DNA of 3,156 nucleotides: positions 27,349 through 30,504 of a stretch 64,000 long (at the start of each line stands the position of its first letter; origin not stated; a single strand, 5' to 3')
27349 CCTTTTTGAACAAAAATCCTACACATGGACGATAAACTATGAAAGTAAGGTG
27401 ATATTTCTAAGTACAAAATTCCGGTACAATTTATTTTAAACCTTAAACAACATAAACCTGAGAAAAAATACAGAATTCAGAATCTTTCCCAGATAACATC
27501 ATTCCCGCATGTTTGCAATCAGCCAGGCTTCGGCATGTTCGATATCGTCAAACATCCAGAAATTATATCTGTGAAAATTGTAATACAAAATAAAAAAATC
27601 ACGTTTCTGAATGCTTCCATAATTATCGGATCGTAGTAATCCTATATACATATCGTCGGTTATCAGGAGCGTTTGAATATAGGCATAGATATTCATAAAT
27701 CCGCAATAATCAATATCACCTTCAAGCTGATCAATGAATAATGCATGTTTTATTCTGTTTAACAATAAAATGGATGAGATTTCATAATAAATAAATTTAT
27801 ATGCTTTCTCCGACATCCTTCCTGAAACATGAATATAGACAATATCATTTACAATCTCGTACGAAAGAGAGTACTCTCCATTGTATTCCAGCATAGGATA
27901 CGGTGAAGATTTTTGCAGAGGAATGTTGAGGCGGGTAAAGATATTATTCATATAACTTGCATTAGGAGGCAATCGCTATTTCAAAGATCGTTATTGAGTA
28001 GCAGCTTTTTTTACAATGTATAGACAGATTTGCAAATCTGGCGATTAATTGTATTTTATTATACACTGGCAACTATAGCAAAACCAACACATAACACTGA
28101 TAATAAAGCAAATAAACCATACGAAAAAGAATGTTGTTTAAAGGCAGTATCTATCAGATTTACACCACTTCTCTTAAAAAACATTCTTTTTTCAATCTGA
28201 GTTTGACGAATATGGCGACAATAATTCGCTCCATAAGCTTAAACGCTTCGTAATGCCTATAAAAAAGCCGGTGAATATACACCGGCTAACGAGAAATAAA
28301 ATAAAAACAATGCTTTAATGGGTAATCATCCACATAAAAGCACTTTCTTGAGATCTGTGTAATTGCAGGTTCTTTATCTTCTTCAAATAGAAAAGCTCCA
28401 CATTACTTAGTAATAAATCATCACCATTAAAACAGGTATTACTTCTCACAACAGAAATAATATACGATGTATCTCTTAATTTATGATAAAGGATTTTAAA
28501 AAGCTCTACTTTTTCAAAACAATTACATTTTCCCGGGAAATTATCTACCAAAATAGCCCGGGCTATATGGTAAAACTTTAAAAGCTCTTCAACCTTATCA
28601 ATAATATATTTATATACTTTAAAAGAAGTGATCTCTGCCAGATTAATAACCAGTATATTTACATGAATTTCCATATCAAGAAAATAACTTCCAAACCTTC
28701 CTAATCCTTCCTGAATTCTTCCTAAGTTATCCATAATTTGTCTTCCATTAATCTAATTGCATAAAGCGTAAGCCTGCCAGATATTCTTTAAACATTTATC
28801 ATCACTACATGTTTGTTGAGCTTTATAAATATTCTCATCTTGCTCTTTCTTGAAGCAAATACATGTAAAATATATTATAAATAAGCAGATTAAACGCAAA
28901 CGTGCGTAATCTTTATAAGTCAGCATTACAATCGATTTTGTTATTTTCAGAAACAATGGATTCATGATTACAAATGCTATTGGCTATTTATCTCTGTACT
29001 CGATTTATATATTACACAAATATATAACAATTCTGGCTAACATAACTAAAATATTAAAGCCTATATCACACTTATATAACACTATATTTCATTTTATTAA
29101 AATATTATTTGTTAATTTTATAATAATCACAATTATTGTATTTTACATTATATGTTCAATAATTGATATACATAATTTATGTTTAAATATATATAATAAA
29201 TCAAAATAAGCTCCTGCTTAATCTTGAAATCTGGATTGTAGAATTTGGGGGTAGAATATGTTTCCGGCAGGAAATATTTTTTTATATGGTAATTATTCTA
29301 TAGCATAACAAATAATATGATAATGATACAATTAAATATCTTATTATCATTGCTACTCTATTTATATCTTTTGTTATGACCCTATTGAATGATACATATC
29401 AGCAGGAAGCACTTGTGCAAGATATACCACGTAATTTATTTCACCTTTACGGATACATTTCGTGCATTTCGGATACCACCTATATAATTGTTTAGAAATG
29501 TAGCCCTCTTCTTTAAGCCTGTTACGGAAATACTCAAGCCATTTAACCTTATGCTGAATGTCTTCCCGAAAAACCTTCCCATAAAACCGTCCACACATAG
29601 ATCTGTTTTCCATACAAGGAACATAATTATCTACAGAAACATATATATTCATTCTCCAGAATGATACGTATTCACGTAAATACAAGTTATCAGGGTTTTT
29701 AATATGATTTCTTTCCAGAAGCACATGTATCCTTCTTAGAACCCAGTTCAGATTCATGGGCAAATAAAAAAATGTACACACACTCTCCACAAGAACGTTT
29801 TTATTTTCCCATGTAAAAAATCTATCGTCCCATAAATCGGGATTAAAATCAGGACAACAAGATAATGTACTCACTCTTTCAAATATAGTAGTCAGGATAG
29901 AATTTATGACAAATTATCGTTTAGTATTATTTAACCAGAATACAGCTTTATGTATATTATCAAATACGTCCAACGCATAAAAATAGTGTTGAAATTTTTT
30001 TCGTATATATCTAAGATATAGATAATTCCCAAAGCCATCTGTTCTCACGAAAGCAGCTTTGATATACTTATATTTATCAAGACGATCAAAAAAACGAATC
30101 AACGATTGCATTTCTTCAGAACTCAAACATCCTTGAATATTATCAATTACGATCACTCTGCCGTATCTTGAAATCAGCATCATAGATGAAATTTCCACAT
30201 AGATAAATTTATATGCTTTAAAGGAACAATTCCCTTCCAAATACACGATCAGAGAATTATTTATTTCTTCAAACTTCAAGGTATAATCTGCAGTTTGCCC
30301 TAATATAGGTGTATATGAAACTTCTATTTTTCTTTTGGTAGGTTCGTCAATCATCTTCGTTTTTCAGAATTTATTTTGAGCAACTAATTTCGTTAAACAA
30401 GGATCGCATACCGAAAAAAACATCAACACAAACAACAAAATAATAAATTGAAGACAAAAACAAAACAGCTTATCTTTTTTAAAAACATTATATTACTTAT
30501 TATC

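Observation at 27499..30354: Family of four small STAS-like paralogs scattered through AT-rich accessory DNA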

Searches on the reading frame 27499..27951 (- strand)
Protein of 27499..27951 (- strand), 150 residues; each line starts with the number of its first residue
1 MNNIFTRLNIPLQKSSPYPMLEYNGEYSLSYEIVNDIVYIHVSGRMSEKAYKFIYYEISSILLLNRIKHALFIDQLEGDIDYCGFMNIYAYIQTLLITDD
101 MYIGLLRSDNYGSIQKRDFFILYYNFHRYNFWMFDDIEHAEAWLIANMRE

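Call 5: search_protein_families(library=pfam, proteins=[window:27499-27951:-], max_evalue=1)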
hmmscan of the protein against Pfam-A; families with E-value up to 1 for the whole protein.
window:27499-27951:- (150 aa): 0 families

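Call 6: search_protein_families(library=ncbifam, proteins=[window:27499-27951:-], max_evalue=1)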
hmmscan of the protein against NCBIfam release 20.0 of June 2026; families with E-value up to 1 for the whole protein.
window:27499-27951:- (150 aa): 0 families

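Call 7: find_homologous_proteins(query=A1, max_evalue=0.001)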
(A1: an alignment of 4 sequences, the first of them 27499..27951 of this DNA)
Query A1 (4 sequences) (150 aa, profile of the alignment): 7 proteins with E <= 0.001 among 524 candidates.
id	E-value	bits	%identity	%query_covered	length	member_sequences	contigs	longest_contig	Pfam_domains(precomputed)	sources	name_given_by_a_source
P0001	2.9e-58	214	33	86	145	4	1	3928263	-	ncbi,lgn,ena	-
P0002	3.9e-57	210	99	100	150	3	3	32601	-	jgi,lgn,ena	-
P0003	3.6e-56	207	28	84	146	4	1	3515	-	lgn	-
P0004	2.9e-55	204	89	100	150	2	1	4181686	-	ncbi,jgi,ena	jgi:hypothetical protein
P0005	2.7e-53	198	29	84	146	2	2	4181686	-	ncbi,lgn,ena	-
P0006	3.3e-49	185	30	38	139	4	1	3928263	-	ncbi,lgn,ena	-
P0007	3.7e-42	162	31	36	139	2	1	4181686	-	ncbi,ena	-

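Call 8: search_solved_structures(query=A1, max_evalue=10)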
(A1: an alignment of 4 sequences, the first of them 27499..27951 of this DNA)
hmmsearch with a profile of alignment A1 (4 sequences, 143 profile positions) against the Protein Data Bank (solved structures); distinct sequences matched with E-value up to 10: 1.
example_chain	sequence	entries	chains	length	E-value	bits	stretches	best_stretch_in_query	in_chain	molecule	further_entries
7oci_C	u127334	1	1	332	8.5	9.8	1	13-67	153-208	Dolichyl-diphosphooligosaccharide--protein glycosyltransferase subunit OST6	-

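Call 12: find_encoding_contigs(protein=P0004, flank=10000, max_places=4)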
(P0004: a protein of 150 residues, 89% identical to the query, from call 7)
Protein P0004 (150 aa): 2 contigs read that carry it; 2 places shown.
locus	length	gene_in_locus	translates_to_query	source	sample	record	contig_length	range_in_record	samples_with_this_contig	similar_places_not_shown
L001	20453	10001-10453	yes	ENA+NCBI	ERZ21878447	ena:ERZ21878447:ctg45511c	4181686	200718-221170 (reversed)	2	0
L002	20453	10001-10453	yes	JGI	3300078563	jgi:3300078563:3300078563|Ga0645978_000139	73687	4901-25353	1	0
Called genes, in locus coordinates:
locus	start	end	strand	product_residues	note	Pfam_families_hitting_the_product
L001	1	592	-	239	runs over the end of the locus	PF13568:OMP_b-brl_2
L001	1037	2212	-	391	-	PF04413:Glycos_transf_N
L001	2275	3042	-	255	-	-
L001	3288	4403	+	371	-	PF00155:Aminotran_1_2, PF00266:Aminotran_5, PF01041:DegT_DnrJ_EryC1, PF01053:Cys_Met_Meta_PP (weak), PF01212:Beta_elim_lyase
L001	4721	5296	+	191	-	PF25084:LbH_EIF2B, PF00132:Hexapep, PF25087:GMPPB_C (weak), PF14602:Hexapep_2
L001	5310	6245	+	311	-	PF01408:GFO_IDH_MocA, PF22725:GFO_IDH_MocA_C3, PF02894:GFO_IDH_MocA_C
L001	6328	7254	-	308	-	PF00165:HTH_AraC (faint), PF12833:HTH_18, PF06445:GyrI-like, PF14526:Cass2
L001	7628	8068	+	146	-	-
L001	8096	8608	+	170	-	PF20603:Bact_hydrolase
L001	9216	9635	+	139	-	-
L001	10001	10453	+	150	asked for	-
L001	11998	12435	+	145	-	-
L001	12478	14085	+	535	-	PF03781:FGE-sulfatase (weak)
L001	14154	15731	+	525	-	-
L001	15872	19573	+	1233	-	-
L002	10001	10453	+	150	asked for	-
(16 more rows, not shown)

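Call 57: search_protein_families(library=padloc, proteins=[window:27499-27951:-], max_evalue=0.1)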
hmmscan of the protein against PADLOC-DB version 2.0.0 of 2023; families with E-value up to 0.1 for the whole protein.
window:27499-27951:- (150 aa): 0 families

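Call 59: find_encoding_contigs(protein=P0002, flank=10000, max_places=5)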
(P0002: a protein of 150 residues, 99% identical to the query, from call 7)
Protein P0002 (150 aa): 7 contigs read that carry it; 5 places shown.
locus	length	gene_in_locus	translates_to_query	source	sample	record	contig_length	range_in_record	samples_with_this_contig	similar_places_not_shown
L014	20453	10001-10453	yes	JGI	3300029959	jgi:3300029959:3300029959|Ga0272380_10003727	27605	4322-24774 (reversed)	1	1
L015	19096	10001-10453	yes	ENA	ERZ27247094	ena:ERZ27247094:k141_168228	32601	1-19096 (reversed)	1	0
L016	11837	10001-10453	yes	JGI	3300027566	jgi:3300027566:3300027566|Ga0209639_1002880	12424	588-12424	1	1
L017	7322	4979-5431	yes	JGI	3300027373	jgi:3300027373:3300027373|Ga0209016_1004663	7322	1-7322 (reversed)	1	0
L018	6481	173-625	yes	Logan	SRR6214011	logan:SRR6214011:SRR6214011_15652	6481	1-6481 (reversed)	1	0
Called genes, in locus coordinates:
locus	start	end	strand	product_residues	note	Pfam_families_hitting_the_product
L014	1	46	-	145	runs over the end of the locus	-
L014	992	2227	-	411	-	PF04413:Glycos_transf_N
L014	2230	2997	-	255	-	-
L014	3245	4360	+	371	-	PF00155:Aminotran_1_2, PF00266:Aminotran_5, PF01041:DegT_DnrJ_EryC1, PF01053:Cys_Met_Meta_PP (weak), PF01212:Beta_elim_lyase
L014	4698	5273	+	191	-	PF25084:LbH_EIF2B, PF00132:Hexapep, PF25087:GMPPB_C (weak), PF14602:Hexapep_2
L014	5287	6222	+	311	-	PF01408:GFO_IDH_MocA, PF22725:GFO_IDH_MocA_C3, PF02894:GFO_IDH_MocA_C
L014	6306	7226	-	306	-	PF00165:HTH_AraC (faint), PF12833:HTH_18, PF06445:GyrI-like, PF14526:Cass2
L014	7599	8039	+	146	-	-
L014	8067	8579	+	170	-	PF20603:Bact_hydrolase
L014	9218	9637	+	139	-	-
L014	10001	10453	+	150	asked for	-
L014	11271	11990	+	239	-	PF13568:OMP_b-brl_2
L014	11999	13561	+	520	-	PF28550:DUF8436, PF01266:DAO (faint), PF03486:HI0933_like, PF07992:Pyr_redox_2 (faint), PF13738:Pyr_redox_3 (faint), PF21688:FAD-depend_C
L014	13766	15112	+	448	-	PF13620:CarboxypepD_reg (faint), PF13715:CarbopepD_reg_2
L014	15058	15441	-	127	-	-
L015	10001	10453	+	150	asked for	-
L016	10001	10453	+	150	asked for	-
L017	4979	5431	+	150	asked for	-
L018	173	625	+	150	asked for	-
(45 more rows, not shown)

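Call 82: list_cluster_members(proteins=[P0001, P0006, P0004, P0005])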
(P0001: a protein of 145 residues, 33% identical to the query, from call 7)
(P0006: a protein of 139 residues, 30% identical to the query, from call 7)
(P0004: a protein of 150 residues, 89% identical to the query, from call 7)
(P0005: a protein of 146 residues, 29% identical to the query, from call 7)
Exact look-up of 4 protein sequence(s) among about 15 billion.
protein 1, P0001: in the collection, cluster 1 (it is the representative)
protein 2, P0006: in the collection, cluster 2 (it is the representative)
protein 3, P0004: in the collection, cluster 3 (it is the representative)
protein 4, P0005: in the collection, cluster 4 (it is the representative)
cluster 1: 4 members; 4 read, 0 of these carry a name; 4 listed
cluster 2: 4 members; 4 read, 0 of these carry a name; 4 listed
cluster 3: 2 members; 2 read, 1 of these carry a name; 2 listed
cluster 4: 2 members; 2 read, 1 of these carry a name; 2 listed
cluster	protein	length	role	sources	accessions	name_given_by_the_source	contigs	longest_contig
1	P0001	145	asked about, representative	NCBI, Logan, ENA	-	-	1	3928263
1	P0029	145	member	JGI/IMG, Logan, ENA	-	-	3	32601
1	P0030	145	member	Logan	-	-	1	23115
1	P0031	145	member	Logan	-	-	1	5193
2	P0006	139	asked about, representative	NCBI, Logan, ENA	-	-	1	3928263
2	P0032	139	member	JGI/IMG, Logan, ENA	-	-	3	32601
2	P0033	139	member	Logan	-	-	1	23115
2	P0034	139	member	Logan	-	-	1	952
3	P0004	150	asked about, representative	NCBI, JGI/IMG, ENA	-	hypothetical protein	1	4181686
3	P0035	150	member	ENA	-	-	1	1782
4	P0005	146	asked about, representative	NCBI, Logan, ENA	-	-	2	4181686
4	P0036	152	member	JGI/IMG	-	hypothetical protein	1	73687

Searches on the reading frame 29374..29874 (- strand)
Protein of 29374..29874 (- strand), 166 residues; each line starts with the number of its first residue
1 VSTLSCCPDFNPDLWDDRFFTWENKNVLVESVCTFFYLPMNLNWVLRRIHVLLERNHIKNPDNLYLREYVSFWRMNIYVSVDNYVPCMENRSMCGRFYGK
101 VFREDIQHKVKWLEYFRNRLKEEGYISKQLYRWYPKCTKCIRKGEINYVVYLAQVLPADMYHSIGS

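Call 5: search_protein_families(library=pfam, proteins=[window:29374-29874:-], max_evalue=1)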
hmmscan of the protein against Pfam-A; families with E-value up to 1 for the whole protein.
window:29374-29874:- (166 aa): 2 families
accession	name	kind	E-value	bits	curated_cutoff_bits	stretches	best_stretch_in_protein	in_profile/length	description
PF20603.3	Bact_hydrolase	-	2.6e-36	125.4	27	1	3-155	7-160/160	Bacterial hydrolase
PF04502.18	Saf4_Yju2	-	0.15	12.1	27.8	1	119-143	54-78/332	Saf4/Yju2 protein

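Call 6: search_protein_families(library=ncbifam, proteins=[window:29374-29874:-], max_evalue=1)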
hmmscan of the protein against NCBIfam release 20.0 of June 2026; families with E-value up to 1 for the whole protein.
window:29374-29874:- (166 aa): 0 families

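Call 47: search_solved_structures(query=window:29374-29874:-, max_evalue=1, show_alignments=1)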
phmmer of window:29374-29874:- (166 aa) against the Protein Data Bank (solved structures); distinct sequences matched with E-value up to 1: 4.
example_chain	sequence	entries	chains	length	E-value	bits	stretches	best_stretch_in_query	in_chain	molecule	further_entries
4eme_A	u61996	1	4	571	0.19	14.7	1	73-105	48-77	M18 aspartyl aminopeptidase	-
6pev_A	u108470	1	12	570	0.19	14.7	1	73-105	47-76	M18 aspartyl aminopeptidase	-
7k0i_B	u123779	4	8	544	0.76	12.7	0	35-112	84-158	Serine palmitoyltransferase 2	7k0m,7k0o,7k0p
6m4n_B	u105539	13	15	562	0.83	12.6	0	35-112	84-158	Serine palmitoyltransferase 2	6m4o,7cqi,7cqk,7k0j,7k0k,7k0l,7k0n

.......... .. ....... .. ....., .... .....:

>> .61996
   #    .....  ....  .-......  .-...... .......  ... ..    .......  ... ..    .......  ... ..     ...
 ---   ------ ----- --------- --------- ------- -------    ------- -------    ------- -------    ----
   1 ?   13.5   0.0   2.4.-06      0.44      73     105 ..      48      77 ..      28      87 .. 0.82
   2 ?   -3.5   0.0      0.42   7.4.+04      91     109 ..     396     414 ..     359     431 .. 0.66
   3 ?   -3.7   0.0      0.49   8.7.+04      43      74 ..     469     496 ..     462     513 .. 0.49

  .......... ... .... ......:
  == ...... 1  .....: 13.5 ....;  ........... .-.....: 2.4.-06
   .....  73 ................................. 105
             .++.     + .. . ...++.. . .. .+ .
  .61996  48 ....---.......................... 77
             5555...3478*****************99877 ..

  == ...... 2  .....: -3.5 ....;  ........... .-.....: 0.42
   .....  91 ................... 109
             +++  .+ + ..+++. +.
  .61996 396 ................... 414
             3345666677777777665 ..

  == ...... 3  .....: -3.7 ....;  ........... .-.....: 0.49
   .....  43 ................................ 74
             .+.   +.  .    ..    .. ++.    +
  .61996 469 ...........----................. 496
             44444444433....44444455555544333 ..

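Call 50: find_homologous_proteins(query=window:29374-29874:-, max_evalue=0.00001)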
Query window:29374-29874:- (166 aa): 1 proteins with E <= 0.00001 among 19 candidates.
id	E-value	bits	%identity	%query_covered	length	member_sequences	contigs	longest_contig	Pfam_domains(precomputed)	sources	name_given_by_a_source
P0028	7.4e-111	386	98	100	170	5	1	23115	PF20603.4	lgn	-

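Call 57: search_protein_families(library=padloc, proteins=[window:29374-29874:-], max_evalue=0.1)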
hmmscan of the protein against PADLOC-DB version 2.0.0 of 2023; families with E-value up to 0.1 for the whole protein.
window:29374-29874:- (166 aa): 0 families

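Call 74: predict_structure(alignment_id=A6)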
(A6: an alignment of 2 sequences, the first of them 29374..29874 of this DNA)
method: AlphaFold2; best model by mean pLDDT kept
length: 166 residues; sequences in the alignment: 2
mean_pLDDT: 45.7   pTM: 0.44
mean pLDDT of the five models: 45.7, 45.2, 37.8, 32.8, 32.6
residues with pLDDT >= 90: 0; 70-90: 3; 50-70: 61; < 50: 102
segments of 3 or more residues with pLDDT < 50: 1-6, 8-33, 54-101, 123-126, 152-166
pLDDT, mean of each block of 10 residues (from residue 1): 41 34 39 49 56 46 32 26 32 38 58 62 50 66 63 46 34
secondary structure, 60 per line:
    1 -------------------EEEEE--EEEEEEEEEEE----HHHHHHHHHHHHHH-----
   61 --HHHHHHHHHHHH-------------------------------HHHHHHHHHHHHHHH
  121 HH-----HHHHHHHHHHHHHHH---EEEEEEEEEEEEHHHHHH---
elements in order: E20-24 E27-37 H42-55 H63-74 H106-122 H128-142 E146-157 H158-163

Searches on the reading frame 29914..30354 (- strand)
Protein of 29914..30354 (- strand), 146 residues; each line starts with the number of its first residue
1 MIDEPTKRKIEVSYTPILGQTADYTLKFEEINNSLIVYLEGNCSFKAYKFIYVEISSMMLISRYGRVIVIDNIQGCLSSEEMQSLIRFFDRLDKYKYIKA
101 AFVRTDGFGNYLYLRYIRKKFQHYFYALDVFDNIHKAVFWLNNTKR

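Call 5: search_protein_families(library=pfam, proteins=[window:29914-30354:-], max_evalue=1)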
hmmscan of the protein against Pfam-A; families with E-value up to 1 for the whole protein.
window:29914-30354:- (146 aa): 1 family
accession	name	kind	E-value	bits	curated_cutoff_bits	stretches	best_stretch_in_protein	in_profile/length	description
PF09874.14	DUF2101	-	0.064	13.4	22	1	25-143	64-178/206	Predicted membrane protein (DUF2101)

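Call 6: search_protein_families(library=ncbifam, proteins=[window:29914-30354:-], max_evalue=1)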
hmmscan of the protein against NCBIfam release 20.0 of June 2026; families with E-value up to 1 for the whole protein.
window:29914-30354:- (146 aa): 0 families

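Call 57: search_protein_families(library=padloc, proteins=[window:29914-30354:-], max_evalue=0.1)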
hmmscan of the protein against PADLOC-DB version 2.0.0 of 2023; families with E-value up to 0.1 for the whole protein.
window:29914-30354:- (146 aa): 0 families
